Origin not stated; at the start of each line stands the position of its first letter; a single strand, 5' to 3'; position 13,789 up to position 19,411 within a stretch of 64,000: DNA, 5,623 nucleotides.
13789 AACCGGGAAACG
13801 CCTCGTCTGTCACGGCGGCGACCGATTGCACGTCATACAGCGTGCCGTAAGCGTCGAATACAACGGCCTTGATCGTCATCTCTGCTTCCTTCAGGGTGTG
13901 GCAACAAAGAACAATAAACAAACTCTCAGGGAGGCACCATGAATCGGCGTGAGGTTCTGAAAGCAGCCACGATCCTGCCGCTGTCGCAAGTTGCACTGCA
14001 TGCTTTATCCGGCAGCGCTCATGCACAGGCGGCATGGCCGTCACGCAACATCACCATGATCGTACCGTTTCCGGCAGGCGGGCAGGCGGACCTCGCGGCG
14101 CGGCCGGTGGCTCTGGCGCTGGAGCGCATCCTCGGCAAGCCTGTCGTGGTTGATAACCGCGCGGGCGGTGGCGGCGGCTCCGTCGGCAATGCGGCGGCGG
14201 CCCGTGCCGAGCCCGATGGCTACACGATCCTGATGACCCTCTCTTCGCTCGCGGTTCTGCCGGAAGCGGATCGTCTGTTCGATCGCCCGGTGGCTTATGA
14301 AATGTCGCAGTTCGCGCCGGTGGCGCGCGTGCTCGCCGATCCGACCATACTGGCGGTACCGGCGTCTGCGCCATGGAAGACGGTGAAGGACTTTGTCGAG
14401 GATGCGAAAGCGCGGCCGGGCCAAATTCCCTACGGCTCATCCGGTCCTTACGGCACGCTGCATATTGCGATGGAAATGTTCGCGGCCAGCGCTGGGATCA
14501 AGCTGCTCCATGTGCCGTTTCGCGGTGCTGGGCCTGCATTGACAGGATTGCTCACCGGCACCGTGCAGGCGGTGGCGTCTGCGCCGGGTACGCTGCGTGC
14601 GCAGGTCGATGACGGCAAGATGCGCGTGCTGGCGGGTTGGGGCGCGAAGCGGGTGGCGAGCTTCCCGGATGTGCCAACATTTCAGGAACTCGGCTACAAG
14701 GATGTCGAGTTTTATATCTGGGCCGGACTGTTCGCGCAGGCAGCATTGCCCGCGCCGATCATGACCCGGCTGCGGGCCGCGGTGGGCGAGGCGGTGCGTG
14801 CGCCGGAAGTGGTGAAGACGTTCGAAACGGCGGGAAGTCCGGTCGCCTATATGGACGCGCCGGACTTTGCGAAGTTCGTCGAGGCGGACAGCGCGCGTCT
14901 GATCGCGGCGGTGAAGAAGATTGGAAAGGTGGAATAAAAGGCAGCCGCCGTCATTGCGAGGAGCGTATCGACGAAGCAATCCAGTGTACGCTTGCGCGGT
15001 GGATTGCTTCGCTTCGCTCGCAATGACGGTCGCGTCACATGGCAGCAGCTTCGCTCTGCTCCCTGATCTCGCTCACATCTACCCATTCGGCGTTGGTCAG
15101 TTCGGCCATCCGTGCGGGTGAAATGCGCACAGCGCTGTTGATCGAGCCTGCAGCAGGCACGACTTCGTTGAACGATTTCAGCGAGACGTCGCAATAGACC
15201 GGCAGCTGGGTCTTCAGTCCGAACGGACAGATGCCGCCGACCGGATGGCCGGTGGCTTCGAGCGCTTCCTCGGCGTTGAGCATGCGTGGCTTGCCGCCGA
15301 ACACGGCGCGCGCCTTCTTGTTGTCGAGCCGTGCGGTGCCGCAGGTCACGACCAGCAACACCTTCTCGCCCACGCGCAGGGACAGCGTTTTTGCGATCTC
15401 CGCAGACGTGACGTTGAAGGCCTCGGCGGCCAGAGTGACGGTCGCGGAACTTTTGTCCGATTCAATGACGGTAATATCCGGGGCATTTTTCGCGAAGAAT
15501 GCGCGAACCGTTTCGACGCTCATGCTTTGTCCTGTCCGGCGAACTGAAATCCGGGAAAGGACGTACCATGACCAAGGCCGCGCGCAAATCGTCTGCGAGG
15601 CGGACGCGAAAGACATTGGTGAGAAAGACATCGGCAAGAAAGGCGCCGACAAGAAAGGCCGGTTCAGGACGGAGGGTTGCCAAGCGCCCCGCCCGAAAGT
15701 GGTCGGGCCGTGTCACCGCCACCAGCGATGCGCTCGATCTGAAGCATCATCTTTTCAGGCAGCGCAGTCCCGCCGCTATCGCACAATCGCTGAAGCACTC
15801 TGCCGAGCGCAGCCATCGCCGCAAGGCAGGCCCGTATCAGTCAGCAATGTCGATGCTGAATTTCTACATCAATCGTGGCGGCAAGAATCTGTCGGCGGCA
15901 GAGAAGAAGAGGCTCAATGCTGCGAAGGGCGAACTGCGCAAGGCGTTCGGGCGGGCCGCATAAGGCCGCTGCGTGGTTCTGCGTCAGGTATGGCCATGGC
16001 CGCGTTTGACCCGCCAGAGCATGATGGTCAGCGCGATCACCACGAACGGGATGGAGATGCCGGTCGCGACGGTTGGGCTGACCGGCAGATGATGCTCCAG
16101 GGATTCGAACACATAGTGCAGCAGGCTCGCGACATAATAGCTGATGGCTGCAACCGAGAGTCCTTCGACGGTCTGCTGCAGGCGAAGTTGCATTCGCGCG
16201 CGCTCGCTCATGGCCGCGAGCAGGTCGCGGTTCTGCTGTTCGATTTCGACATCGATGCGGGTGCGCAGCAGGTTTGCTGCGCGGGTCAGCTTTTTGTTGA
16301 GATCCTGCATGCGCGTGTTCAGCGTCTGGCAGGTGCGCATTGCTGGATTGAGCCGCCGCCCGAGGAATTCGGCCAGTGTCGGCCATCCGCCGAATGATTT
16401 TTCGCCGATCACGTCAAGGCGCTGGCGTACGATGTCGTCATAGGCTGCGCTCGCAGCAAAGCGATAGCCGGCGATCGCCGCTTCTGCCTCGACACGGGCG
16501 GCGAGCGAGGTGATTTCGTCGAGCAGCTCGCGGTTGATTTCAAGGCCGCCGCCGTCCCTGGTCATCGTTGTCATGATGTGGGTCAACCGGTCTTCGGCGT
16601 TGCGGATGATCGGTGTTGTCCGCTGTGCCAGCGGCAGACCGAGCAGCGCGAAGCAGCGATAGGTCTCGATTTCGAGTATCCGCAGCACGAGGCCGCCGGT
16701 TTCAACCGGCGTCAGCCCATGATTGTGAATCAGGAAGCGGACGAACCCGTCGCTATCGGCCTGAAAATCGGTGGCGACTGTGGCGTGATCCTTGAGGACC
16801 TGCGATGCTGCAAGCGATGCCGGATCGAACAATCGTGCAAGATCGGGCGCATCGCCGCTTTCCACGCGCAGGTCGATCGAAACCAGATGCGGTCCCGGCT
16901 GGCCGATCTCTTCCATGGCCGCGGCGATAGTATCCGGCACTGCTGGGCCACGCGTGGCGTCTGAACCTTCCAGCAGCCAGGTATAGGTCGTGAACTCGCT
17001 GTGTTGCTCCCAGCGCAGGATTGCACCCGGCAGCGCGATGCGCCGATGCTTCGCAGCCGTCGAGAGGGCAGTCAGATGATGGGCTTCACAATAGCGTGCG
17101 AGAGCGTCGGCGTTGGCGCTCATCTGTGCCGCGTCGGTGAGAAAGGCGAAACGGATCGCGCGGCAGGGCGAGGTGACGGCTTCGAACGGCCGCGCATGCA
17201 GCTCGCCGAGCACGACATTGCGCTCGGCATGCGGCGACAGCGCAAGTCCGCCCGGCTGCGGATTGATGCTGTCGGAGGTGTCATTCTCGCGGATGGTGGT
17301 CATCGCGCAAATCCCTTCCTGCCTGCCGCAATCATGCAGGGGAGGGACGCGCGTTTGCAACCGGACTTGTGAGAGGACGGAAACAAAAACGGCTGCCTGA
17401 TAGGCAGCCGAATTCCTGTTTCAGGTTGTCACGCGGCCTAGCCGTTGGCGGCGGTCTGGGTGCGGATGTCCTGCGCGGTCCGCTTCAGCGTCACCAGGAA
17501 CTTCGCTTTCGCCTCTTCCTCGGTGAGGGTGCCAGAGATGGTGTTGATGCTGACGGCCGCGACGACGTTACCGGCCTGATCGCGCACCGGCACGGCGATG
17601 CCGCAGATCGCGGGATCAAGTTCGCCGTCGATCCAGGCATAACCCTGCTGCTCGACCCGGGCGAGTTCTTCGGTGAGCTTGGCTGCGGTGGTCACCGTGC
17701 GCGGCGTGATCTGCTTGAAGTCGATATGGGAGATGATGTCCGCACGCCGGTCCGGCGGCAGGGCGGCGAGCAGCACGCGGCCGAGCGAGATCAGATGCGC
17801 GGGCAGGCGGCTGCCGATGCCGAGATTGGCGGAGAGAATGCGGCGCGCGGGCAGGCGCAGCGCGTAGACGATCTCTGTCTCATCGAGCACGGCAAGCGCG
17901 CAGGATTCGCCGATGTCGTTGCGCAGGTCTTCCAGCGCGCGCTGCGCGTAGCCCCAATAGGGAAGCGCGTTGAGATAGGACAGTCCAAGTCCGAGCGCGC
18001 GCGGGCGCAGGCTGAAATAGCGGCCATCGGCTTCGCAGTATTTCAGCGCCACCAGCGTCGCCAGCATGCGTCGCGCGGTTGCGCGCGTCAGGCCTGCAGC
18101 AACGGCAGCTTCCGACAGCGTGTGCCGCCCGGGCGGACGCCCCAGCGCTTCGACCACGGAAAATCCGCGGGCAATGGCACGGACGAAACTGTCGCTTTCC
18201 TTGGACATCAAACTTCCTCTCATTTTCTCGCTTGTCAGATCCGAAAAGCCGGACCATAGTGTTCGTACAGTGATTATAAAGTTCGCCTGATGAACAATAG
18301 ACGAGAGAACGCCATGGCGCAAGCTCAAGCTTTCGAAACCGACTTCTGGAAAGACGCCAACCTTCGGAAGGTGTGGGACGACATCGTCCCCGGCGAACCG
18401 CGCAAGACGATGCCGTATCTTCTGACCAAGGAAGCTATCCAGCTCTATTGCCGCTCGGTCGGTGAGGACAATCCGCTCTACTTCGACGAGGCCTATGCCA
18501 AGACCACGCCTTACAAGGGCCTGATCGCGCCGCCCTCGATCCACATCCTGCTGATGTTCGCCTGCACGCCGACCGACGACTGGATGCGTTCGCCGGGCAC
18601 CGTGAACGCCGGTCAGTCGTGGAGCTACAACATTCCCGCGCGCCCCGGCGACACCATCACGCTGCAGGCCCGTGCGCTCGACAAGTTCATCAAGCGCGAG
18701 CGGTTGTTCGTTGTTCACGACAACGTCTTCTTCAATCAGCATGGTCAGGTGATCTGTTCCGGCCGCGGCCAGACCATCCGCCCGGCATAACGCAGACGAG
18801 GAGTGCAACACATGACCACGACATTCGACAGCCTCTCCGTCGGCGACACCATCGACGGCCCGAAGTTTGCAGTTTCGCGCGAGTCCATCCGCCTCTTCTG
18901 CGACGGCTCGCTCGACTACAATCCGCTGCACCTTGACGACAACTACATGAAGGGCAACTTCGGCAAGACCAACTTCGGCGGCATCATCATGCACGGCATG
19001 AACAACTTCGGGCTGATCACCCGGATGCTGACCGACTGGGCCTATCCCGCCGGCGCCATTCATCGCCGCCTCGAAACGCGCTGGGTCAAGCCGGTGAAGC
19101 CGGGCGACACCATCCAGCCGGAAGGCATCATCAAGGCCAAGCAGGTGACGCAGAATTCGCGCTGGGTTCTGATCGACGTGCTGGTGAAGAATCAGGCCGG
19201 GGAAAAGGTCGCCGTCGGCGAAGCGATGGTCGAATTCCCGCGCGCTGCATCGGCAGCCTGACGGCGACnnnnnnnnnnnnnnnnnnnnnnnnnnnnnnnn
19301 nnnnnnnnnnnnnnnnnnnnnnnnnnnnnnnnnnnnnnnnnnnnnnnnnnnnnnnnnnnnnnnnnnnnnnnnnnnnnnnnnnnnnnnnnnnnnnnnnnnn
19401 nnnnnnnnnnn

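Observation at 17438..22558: IclR-controlled cluster: HadAB-like hydratase pair, PhzS-like monooxygenase and two Bug receptors, with no CoA ligase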

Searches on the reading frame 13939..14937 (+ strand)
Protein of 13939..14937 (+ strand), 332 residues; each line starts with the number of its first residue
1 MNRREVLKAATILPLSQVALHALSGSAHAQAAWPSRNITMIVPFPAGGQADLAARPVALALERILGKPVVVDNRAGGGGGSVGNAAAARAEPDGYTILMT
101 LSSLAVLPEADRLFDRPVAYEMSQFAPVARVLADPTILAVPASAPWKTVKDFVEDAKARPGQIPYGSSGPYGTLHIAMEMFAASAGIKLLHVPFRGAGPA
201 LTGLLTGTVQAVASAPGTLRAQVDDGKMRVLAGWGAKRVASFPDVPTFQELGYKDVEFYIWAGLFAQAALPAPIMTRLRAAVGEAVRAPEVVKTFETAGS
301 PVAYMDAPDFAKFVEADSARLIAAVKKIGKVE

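Call 4: search_protein_families(library=pfam, proteins=[window:13939-14937:+])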
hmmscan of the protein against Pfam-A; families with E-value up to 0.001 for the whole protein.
window:13939-14937:+ (332 aa): 1 family
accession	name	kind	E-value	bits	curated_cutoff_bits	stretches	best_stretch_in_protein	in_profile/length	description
PF03401.19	TctC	-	8.4e-65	219.4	27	1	54-329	2-273/274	Tripartite tricarboxylate transporter family receptor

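Call 5: search_protein_families(library=ncbifam, proteins=[window:13939-14937:+])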
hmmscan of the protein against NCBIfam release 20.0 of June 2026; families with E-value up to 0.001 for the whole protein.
window:13939-14937:+ (332 aa): 0 families

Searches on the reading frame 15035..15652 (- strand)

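Call 4: search_protein_families(library=pfam, proteins=[window:15035-15652:-])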
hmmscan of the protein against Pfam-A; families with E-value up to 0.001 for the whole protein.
window:15035-15652:- (205 aa): 1 family
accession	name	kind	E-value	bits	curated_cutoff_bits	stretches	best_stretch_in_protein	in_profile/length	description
PF04073.20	tRNA_edit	-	1.9e-24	86.5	25.5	1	69-183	4-121/123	Aminoacyl-tRNA editing domain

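Call 5: search_protein_families(library=ncbifam, proteins=[window:15035-15652:-])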
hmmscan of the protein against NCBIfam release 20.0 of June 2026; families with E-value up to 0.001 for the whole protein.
window:15035-15652:- (205 aa): 3 families
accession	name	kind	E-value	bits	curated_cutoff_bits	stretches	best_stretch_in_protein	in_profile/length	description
TIGR00011.1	YbaK_EbsC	equivalog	5.8e-19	68.3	153.25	1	65-193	21-151/152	Cys-tRNA(Pro) deacylase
NF007951.0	PRK10670.1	equivalog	1.7e-09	37.8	243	1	80-194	38-156/159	Cys-tRNA(Pro)/Cys-tRNA(Cys) deacylase YbaK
NF006625.0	PRK09194.1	equivalog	1.7e-09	37.1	558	1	46-202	233-390/559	proline--tRNA ligase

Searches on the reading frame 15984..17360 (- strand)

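Call 4: search_protein_families(library=pfam, proteins=[window:15984-17360:-])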
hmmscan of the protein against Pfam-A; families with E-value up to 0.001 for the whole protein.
window:15984-17360:- (458 aa): 1 family
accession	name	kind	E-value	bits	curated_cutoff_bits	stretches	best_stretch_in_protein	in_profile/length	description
PF11902.13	DUF3422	-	4.1e-142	474.6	25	1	43-454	2-417/418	Protein of unknown function (DUF3422)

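Call 5: search_protein_families(library=ncbifam, proteins=[window:15984-17360:-])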
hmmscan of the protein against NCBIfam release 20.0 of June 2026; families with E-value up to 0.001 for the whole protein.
window:15984-17360:- (458 aa): 0 families

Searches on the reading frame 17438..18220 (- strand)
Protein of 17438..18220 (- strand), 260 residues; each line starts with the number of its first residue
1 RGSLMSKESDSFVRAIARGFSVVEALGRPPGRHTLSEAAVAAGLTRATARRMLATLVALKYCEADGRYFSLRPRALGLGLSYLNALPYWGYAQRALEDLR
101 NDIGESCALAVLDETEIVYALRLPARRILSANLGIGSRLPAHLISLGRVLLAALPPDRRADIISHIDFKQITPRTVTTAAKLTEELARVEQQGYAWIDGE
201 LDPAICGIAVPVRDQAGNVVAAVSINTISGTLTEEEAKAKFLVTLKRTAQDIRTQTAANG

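Call 4: search_protein_families(library=pfam, proteins=[window:17438-18220:-])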
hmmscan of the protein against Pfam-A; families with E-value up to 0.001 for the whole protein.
window:17438-18220:- (260 aa): 2 families
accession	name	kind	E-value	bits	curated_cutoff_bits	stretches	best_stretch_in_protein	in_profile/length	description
PF01614.24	IclR_C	-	7.8e-37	126.9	24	1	86-252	7-172/174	Bacterial transcriptional regulator IclR C-terminal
PF09339.16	HTH_IclR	-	2.2e-12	47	22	1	15-65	1-51/52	IclR helix-turn-helix domain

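Call 5: search_protein_families(library=ncbifam, proteins=[window:17438-18220:-])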
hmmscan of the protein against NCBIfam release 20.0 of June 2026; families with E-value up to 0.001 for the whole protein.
window:17438-18220:- (260 aa): 8 families
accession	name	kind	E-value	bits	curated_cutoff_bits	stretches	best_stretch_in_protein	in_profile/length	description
TIGR02431.1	pcaR_pcaU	subfamily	4.8e-75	252.1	284.75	1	10-254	2-246/248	beta-ketoadipate pathway transcriptional regulators, PcaR/PcaU/PobR family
NF045644.1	TransRegBhcR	equivalog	3.7e-33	114.9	350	1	6-256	15-265/267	HTH-type transcriptional regulator BhcR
NF011671.1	PRK15090.1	equivalog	3e-31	108.6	275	1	11-255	8-252/256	DNA-binding transcriptional regulator KdgR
NF008601.2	PRK11569.1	equivalog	2.2e-23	82.8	380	1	8-236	21-253/276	glyoxylate bypass operon transcriptional repressor IclR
NF007339.0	PRK09834.1-1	equivalog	3.2e-19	69.3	299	1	7-258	15-268/271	DNA-binding transcriptional regulator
NF007341.0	PRK09834.1-3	equivalog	1.3e-18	67.1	269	1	12-257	6-259/274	DNA-binding transcriptional regulator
NF007548.0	PRK10163.1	equivalog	1.4e-17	63.7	406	1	13-255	21-264/271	HTH-type transcriptional repressor AllR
NF007342.0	PRK09834.1-4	equivalog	1.8e-15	56.6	251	1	10-256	8-256/263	DNA-binding transcriptional regulator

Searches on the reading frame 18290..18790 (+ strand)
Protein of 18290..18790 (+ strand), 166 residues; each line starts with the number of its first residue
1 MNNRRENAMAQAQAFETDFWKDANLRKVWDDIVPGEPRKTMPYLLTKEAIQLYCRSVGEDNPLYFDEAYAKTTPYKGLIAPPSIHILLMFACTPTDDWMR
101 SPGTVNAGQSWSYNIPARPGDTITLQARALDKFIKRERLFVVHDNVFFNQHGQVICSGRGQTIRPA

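Call 4: search_protein_families(library=pfam, proteins=[window:18290-18790:+])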
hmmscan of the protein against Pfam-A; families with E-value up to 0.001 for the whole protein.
window:18290-18790:+ (166 aa): 2 families
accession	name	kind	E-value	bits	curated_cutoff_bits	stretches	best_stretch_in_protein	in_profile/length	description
PF13452.11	FAS1_DH_region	-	1.3e-17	64.6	22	1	35-156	4-130/132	FAS1-like, dehydratase domain region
PF01575.25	MaoC_dehydratas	-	0.00098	19.2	27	0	34-137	6-109/123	MaoC like domain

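Call 5: search_protein_families(library=ncbifam, proteins=[window:18290-18790:+])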
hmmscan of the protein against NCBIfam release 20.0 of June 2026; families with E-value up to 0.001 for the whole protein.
window:18290-18790:+ (166 aa): 5 families
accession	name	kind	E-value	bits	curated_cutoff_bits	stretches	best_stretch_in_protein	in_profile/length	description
NF006045.0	PRK08190.1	subfamily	4.1e-12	45.7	282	1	27-165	9-142/467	bifunctional enoyl-CoA hydratase/phosphate acetyltransferase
NF040624.1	HadA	equivalog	4.2e-06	27.1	180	1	43-126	11-99/144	(3R)-hydroxyacyl-ACP dehydratase subunit HadA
NF040620.1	fused_HadA_HadB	exception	4.9e-06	26.2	350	1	42-157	10-130/329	fused (3R)-hydroxyacyl-ACP dehydratase subunits HadA/HadB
NF010245.0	PRK13692.1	equivalog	0.00012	22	232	1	30-87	5-62/159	(3R)-hydroxyacyl-ACP dehydratase subunit HadA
NF010244.0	PRK13691.1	exception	0.0009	19.2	221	0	43-124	18-104/166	(3R)-hydroxyacyl-ACP dehydratase subunit HadC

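Call 8: search_solved_structures(query=window:18290-18790:+, max_evalue=0.01)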
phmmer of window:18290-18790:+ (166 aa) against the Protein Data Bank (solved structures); distinct sequences matched with E-value up to 0.01: 8.
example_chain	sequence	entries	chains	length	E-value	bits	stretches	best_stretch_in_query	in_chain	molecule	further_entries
5cpg_A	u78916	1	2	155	1.9e-10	44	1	46-165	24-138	(R)-specific enoyl-CoA hydratase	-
5i7n_A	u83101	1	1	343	2.2e-05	27.5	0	41-92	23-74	MaoC-like dehydratase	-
1iq6_A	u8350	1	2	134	0.00027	24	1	57-158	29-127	(R)-SPECIFIC ENOYL-COA HYDRATASE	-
4w78_A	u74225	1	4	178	0.0008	22.5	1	46-89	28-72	Hydratase ChsH1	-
4wnb_A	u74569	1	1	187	0.00091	22.3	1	46-89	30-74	Hydratase ChsH2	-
4v12_A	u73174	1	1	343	0.0013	21.8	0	29-106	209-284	MAOC LIKE DOMAIN PROTEIN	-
3exz_A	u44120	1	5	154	0.0022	21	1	46-157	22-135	MaoC-like dehydratase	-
2b3m_A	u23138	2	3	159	0.0031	20.6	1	53-127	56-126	hypothetical protein AF1124 | putative dehydratase AF1124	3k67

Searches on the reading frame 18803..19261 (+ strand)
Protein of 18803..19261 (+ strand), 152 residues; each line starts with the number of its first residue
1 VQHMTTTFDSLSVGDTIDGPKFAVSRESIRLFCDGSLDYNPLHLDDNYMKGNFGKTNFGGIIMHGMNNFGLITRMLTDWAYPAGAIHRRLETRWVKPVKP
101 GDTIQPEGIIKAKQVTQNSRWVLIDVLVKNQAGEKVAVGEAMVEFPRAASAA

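Call 4: search_protein_families(library=pfam, proteins=[window:18803-19261:+])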
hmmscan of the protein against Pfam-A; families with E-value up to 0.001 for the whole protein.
window:18803-19261:+ (152 aa): 2 families
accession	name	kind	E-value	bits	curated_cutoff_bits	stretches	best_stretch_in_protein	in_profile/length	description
PF01575.25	MaoC_dehydratas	-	1.7e-16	60.3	27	1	14-125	7-116/123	MaoC like domain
PF13452.11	FAS1_DH_region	-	7.4e-05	23.3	22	1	13-137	3-130/132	FAS1-like, dehydratase domain region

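Call 5: search_protein_families(library=ncbifam, proteins=[window:18803-19261:+])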
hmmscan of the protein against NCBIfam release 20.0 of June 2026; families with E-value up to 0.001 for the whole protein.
window:18803-19261:+ (152 aa): 4 families
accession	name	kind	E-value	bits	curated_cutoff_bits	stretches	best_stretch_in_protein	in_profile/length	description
NF006045.0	PRK08190.1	subfamily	1.7e-16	60.1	282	1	5-148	8-144/467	bifunctional enoyl-CoA hydratase/phosphate acetyltransferase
NF040620.1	fused_HadA_HadB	exception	2.6e-08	33.7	350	1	3-122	191-309/329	fused (3R)-hydroxyacyl-ACP dehydratase subunits HadA/HadB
TIGR02278.1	PaaN-DH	equivalog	2.7e-08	32.5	562.8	1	6-138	523-655/664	phenylacetic acid degradation bifunctional protein PaaZ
NF010246.0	PRK13693.1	equivalog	6.4e-08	32.7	203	1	7-141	5-135/142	(3R)-hydroxyacyl-ACP dehydratase subunit HadB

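Call 7: search_solved_structures(query=window:18803-19261:+, max_evalue=0.01)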
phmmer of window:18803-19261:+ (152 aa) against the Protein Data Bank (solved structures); distinct sequences matched with E-value up to 0.01: 15.
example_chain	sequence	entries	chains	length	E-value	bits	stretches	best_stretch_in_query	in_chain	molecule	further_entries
5cpg_A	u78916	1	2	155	5.4e-09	39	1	10-147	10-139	(R)-specific enoyl-CoA hydratase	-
3exz_A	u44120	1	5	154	2.9e-08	36.7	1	8-116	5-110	MaoC-like dehydratase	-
1q6w_A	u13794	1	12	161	8.4e-08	35.1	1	7-137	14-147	monoamine oxidase regulatory protein, putative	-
4v12_A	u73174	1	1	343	8.8e-08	35.1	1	6-135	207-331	MAOC LIKE DOMAIN PROTEIN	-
2b3m_A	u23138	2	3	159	1.1e-07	34.7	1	29-137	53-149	hypothetical protein AF1124 | putative dehydratase AF1124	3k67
4rv2_B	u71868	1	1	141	1.7e-06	30.9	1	7-143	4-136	MaoC family protein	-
2cdh_S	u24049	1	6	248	7e-06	28.9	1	36-108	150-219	DEHYDRATASE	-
1s9c_A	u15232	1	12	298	8.5e-06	28.6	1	36-108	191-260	Peroxisomal multifunctional enzyme type 2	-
5i7n_A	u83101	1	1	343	1.5e-05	27.8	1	5-123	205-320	MaoC-like dehydratase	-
4rlj_B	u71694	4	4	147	1.6e-05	27.8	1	7-136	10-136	(3R)-hydroxyacyl-ACP dehydratase subunit HadB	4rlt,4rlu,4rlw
5zy8_B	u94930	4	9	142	1.6e-05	27.8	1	7-136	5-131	3-hydroxyacyl-ACP dehydratase | (3R)-hydroxyacyl-ACP dehydratase subunit HadB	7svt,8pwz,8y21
3ir3_A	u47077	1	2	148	8.3e-05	25.4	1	11-111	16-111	3-hydroxyacyl-thioester dehydratase 2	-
1iq6_A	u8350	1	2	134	0.00031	23.6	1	27-146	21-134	(R)-SPECIFIC ENOYL-COA HYDRATASE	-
1pn2_A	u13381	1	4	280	0.0013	21.5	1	35-105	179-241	Peroxisomal hydratase-dehydrogenase-epimerase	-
6jql_A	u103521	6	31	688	0.0096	18.7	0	7-115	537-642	Bifunctional protein PaaZ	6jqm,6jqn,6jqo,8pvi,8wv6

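Call 9: find_homologous_proteins(query=window:18803-19261:+)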
Query window:18803-19261:+ (152 aa): 1949 proteins with E <= 0.001 among 1964 candidates; the best 120 are listed.
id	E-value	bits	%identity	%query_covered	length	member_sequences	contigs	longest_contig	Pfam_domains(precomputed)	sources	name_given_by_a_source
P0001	3.1e-95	334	99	98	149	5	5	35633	PF01575.26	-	-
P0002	1.6e-87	309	93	98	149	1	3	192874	PF13452.12,PF01575.26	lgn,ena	-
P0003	6.6e-87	307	91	98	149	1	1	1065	PF01575.26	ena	-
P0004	6.7e-87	307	90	98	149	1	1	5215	PF13452.12,PF01575.26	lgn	-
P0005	2.2e-86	305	92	94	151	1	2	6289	PF13452.12,PF01575.26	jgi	-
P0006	2.3e-86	305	91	98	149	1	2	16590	PF13452.12,PF01575.26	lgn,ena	-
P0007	5.9e-86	304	91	98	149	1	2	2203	PF13452.12,PF01575.26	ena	-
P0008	7.9e-86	303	92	94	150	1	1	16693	PF13452.12,PF01575.26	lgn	-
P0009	1.0e-85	303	88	98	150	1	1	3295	PF01575.26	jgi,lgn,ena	-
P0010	1.1e-85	303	91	98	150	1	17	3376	PF13452.12,PF01575.26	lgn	-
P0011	1.5e-85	302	91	98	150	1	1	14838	PF13452.12,PF01575.26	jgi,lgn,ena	-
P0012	1.7e-85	302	89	98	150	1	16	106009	PF01575.26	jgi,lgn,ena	jgi:acyl dehydratase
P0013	2.2e-85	302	91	98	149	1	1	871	PF13452.12,PF01575.26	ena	-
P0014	4.2e-85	301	91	98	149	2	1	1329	PF13452.12,PF01575.26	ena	-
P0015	4.6e-85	301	88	98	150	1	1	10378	PF01575.26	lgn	-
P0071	9.0e-82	290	85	97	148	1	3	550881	PF01575.26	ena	-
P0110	6.7e-81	287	85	96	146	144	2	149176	PF01575.26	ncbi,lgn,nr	ncbi:MAG: MaoC family dehydratase [Rhizobiales bacterium]|nr:MaoC family dehydratase [Hyphomicrobial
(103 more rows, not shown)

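Call 72: find_encoding_contigs(protein=P0110, flank=7000, max_places=3)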
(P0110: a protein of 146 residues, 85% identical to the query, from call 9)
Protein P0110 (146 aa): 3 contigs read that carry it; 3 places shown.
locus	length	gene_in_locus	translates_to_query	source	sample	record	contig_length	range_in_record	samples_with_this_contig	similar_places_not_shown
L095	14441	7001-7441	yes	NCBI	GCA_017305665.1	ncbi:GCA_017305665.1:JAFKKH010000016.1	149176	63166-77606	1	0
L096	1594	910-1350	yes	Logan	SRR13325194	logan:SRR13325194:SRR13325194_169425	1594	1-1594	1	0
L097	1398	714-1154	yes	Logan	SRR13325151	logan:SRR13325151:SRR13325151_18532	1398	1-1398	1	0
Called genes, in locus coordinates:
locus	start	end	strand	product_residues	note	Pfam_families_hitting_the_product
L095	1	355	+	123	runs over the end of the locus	PF11373:DUF3175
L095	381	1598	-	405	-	PF00563:EAL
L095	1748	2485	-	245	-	PF00702:Hydrolase, PF12710:HAD (weak), PF13419:HAD_2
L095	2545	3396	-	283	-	PF01738:DLH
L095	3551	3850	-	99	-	-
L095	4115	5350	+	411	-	PF02771:Acyl-CoA_dh_N, PF02770:Acyl-CoA_dh_M, PF00441:Acyl-CoA_dh_1, PF08028:Acyl-CoA_dh_2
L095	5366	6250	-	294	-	PF04909:Amidohydro_2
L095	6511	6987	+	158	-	PF13452:FAS1_DH_region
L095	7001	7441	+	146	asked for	PF01575:MaoC_dehydratas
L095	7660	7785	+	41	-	PF00444:Ribosomal_L36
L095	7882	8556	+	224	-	PF13428:TPR_14 (faint), PF13371:TPR_9 (faint), PF14559:TPR_19 (faint), PF07719:TPR_2 (faint), PF13181:TPR_8 (faint), PF13424:TPR_12 (faint), PF13432:TPR_16 (faint), PF00515:TPR_1 (faint), +1 more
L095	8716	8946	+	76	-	-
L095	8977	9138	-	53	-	-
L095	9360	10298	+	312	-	PF00561:Abhydrolase_1, PF12146:Hydrolase_4, PF12697:Abhydrolase_6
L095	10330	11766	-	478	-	PF00224:PK, PF02887:PK_C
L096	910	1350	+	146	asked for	PF01575:MaoC_dehydratas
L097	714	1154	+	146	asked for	PF01575:MaoC_dehydratas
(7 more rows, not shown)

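Call 73: find_encoding_contigs(protein=P0071, flank=7000, max_places=2)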
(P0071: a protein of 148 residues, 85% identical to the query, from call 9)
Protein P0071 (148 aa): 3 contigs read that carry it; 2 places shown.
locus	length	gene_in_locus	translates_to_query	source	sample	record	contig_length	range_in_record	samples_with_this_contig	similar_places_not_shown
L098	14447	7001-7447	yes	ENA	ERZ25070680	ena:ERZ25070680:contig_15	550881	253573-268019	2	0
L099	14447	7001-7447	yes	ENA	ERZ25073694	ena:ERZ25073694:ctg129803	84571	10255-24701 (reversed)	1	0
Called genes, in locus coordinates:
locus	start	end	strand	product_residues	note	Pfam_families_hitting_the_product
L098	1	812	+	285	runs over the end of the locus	PF08238:Sel1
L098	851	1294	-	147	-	-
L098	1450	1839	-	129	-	-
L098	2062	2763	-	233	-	PF01965:DJ-1_PfpI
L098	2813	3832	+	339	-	PF01965:DJ-1_PfpI, PF00165:HTH_AraC (faint), PF12833:HTH_18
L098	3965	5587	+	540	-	PF03193:RsgA_GTPase (faint), PF13555:AAA_29 (faint), PF00005:ABC_tran, PF02463:SMC_N (faint), PF13304:AAA_21 (faint), PF13476:AAA_23 (faint), PF12848:ABC_tran_Xtn, PF00005:ABC_tran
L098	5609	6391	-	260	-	PF09339:HTH_IclR, PF01614:IclR_C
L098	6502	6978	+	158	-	PF13452:FAS1_DH_region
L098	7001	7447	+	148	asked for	PF01575:MaoC_dehydratas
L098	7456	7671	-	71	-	-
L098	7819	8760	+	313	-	PF00892:EamA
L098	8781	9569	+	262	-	PF00106:adh_short, PF08659:KR (weak), PF13561:adh_short_C2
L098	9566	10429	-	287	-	PF14512:TM1586_NiRdase (faint), PF00881:Nitroreductase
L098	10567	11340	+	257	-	PF00196:GerE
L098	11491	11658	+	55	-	-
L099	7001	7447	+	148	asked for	PF01575:MaoC_dehydratas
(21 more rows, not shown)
